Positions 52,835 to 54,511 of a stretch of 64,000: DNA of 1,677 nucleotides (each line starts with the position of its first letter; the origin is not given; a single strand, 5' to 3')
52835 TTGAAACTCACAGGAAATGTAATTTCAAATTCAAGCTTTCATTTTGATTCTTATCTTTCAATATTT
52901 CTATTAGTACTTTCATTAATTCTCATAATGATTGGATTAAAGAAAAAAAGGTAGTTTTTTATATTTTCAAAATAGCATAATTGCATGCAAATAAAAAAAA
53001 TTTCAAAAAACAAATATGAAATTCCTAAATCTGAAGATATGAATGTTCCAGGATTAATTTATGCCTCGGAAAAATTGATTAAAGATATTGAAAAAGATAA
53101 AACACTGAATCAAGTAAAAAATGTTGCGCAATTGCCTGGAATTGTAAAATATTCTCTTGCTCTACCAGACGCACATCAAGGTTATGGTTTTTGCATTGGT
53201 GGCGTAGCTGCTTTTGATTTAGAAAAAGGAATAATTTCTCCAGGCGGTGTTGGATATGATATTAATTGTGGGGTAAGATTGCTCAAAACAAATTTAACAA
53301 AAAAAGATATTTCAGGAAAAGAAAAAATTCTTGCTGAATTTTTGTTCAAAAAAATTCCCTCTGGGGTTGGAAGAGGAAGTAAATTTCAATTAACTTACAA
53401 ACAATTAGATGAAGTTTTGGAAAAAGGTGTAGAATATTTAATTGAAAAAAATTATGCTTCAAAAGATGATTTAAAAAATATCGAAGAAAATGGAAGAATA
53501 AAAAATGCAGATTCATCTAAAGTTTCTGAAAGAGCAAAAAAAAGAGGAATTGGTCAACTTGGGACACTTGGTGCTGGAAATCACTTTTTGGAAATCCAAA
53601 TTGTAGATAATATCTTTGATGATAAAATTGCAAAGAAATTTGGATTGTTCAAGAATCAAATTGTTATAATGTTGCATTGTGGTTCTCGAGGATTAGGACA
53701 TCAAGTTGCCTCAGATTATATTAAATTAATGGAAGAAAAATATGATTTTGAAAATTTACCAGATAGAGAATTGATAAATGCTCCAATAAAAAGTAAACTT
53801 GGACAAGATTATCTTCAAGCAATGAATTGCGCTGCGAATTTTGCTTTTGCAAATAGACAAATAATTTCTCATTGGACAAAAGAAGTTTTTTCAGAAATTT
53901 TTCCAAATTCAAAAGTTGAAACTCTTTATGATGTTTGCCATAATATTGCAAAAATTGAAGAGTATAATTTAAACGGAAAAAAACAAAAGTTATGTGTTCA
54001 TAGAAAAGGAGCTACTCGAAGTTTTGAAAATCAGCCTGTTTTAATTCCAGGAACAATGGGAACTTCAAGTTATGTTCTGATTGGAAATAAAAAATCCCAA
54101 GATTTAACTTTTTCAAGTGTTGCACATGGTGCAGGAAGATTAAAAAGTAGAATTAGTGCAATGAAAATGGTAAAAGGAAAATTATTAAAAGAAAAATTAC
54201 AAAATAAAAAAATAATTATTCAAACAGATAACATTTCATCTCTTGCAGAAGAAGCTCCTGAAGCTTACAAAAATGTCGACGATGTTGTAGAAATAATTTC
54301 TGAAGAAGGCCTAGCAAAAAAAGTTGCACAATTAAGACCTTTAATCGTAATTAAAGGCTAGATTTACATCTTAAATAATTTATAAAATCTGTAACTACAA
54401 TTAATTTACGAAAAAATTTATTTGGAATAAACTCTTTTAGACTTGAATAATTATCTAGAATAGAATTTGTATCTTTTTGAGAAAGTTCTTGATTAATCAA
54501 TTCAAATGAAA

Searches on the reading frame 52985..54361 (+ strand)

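Call 11: search_protein_families(library=pfam, proteins=[window:52985-54361:+])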
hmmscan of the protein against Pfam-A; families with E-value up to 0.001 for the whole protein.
window:52985-54361:+ (458 aa): 1 family
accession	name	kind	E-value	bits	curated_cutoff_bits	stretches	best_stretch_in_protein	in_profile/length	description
PF01139.22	RtcB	-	4.3e-160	534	27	1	43-458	1-426/426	tRNA-splicing ligase RtcB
